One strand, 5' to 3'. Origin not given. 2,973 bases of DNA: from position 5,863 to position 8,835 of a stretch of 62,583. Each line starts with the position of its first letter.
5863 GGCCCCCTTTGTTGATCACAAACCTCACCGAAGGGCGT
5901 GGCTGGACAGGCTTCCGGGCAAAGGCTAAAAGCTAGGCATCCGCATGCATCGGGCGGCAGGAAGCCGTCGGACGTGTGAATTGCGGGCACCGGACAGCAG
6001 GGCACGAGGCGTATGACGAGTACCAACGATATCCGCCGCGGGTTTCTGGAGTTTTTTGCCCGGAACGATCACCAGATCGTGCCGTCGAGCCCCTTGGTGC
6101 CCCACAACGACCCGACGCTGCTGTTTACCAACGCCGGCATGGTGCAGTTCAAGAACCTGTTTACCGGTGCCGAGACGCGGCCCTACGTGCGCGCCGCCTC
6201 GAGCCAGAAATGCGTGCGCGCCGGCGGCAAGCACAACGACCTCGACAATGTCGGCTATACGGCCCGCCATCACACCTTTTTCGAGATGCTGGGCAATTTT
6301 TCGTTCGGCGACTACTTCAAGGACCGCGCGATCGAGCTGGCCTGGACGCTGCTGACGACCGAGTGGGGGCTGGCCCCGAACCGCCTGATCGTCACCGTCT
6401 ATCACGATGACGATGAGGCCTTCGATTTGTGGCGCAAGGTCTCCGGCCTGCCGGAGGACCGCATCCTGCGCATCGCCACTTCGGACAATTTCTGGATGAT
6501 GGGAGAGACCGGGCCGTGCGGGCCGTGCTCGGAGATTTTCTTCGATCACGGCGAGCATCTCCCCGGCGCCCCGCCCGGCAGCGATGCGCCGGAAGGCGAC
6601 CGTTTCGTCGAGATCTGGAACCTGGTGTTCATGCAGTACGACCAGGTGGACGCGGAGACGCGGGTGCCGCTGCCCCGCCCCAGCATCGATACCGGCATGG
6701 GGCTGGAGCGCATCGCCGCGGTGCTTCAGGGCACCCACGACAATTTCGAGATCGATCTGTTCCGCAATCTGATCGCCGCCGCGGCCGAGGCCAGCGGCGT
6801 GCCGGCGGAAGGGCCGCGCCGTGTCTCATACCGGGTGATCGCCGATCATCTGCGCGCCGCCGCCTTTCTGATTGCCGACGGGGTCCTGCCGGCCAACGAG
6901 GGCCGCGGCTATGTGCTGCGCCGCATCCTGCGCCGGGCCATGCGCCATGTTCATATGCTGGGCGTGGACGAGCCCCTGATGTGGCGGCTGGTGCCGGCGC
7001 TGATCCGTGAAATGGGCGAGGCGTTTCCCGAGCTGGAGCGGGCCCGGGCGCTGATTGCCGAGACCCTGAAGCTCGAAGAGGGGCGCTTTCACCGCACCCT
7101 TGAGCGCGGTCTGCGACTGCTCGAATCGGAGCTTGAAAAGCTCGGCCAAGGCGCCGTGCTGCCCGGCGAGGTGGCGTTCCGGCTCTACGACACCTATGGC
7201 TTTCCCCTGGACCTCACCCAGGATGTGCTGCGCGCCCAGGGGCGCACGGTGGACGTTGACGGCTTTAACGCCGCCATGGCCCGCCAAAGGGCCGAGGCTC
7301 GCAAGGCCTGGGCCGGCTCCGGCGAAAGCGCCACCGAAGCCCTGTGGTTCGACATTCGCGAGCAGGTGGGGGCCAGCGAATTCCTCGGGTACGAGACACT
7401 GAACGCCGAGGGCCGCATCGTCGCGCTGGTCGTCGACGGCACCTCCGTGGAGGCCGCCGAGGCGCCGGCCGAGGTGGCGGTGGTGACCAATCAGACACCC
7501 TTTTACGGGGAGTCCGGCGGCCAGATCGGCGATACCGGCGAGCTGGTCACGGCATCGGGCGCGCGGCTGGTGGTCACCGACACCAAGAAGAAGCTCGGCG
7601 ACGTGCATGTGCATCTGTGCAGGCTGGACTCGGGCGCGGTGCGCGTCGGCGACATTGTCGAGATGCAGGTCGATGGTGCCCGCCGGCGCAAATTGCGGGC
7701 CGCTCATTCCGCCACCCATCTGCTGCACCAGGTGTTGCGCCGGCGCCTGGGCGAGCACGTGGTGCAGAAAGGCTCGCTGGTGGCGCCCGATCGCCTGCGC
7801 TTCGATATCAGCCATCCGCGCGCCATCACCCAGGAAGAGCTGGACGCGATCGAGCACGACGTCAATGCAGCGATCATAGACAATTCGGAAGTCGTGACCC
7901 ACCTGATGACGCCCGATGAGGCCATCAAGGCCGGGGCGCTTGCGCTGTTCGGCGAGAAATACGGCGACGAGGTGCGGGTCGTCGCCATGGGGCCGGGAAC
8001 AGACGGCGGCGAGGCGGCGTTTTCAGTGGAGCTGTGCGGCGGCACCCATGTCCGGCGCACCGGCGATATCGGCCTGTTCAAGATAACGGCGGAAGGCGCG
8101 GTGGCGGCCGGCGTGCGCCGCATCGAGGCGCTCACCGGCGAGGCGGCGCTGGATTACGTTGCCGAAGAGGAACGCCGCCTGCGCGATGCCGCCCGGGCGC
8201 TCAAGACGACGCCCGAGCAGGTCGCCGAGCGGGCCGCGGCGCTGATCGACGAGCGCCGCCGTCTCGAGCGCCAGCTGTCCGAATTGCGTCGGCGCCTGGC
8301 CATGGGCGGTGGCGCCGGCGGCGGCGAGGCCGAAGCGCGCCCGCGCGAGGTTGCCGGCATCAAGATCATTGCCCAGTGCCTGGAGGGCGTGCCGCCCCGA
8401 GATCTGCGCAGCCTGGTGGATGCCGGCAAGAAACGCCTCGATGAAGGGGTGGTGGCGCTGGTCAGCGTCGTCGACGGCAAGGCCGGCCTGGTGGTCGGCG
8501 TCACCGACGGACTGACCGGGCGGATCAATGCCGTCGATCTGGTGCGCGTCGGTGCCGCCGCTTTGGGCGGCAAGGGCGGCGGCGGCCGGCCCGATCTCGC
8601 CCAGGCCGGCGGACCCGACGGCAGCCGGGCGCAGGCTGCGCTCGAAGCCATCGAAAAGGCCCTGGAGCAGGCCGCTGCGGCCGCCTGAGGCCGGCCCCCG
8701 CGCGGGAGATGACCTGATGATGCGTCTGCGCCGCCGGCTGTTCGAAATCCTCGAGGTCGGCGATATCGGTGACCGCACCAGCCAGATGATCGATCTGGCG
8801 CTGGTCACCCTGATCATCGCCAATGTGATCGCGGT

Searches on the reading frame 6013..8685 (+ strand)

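Call 65: search_protein_families(library=pfam, proteins=[window:6013-8685:+], max_evalue=0.00001)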
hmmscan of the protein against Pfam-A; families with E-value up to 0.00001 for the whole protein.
window:6013-8685:+ (891 aa): 3 families
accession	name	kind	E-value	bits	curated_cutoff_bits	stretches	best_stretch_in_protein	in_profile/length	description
PF01411.24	tRNA-synt_2c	-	2.6e-216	719.9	30.3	1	6-556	1-551/552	tRNA synthetases class II (A)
PF07973.19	tRNA_SAD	-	1e-16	61.1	24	1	654-705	1-44/44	Threonyl and Alanyl tRNA synthetase second additional domain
PF02272.25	DHHA1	-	7.9e-14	52.4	25.9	1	783-885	2-101/102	DHHA1 domain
